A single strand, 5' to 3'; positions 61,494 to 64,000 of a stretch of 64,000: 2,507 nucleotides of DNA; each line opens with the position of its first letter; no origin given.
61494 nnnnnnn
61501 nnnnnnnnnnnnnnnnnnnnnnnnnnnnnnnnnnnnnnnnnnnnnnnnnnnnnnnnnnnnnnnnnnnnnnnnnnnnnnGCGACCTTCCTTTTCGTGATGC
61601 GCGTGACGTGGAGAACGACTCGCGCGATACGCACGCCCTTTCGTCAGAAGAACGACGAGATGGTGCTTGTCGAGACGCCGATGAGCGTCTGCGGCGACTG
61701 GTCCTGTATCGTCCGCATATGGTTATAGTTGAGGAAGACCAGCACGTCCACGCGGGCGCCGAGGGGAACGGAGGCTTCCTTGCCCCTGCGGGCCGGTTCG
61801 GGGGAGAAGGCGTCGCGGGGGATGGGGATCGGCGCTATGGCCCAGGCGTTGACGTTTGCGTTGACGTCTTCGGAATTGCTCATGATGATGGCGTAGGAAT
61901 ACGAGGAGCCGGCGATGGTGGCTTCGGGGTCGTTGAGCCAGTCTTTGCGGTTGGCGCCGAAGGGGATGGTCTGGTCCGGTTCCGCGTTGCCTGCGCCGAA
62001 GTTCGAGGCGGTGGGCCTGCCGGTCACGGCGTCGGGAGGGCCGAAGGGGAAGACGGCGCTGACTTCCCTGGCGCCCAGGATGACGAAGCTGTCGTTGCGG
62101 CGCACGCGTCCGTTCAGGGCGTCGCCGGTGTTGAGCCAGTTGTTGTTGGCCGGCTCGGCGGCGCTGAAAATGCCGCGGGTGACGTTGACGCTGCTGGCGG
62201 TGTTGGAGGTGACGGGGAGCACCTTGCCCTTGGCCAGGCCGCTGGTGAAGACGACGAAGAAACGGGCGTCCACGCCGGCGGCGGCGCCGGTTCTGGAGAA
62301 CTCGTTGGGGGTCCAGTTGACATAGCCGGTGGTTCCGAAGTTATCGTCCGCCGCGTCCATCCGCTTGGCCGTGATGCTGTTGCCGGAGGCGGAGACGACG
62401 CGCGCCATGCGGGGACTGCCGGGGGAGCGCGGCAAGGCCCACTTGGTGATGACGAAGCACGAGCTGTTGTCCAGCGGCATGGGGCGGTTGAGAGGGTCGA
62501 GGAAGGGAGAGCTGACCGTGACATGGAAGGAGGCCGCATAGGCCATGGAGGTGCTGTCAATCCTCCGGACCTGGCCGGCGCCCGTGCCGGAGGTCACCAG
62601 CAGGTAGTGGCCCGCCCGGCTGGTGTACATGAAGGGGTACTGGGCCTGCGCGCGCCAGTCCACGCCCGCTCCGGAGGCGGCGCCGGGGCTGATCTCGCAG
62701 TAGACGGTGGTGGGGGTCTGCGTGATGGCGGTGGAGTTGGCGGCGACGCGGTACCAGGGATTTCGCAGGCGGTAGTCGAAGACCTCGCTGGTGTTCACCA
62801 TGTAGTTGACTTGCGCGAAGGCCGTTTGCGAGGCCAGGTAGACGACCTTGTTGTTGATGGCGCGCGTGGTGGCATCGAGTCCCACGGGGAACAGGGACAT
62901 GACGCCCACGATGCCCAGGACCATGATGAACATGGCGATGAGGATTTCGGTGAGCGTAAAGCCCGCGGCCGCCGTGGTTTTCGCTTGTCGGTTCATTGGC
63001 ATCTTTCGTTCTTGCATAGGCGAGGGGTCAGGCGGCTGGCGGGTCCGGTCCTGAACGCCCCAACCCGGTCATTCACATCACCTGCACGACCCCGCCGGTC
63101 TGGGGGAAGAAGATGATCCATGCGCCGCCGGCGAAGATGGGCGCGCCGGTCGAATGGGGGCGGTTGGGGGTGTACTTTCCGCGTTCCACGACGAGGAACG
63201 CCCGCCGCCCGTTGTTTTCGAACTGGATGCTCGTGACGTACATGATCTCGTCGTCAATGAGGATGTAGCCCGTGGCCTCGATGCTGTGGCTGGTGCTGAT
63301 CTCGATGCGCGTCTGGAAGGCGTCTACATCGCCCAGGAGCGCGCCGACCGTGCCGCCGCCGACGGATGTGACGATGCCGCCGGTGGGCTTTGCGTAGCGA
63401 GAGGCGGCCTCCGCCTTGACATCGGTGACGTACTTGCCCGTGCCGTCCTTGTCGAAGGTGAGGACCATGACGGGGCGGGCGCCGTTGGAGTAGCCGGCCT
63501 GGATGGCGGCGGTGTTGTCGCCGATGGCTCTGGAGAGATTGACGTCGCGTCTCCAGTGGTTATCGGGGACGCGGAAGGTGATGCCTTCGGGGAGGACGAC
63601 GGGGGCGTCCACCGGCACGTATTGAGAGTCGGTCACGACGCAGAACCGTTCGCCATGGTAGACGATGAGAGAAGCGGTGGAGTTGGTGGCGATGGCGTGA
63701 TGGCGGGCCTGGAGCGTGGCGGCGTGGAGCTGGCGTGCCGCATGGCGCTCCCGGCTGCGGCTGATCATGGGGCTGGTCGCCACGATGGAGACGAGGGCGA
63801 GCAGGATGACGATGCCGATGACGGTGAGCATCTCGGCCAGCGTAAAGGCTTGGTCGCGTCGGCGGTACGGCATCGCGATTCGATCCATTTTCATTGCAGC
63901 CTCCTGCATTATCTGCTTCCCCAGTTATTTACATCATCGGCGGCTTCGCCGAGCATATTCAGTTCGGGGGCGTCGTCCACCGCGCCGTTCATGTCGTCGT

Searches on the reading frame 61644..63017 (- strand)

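Call 9: search_protein_families(library=pfam, proteins=[window:61644-63017:-], max_evalue=0.01)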
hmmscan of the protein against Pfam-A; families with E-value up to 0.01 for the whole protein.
window:61644-63017:- (457 aa): 1 family
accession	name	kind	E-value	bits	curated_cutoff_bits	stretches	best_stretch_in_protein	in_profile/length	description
PF07963.17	N_methyl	-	0.0054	16.7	21.2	1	18-39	5-26/27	Prokaryotic N-terminal methylation motif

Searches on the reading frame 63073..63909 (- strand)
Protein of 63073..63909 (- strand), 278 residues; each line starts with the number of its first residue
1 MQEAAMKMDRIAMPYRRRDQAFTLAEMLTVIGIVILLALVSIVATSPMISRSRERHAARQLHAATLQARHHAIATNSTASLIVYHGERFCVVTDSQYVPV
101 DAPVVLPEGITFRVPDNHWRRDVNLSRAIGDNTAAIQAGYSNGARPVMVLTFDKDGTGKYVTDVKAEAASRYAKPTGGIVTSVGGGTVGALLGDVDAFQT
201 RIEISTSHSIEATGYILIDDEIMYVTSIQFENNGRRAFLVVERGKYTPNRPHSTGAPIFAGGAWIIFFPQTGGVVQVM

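Call 9: search_protein_families(library=pfam, proteins=[window:63073-63909:-], max_evalue=0.01)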
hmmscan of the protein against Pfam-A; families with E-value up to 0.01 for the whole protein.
window:63073-63909:- (278 aa): 1 family
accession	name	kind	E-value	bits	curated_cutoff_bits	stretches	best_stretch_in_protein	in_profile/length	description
PF07963.17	N_methyl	-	0.0082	16.1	21.2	0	16-40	1-25/27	Prokaryotic N-terminal methylation motif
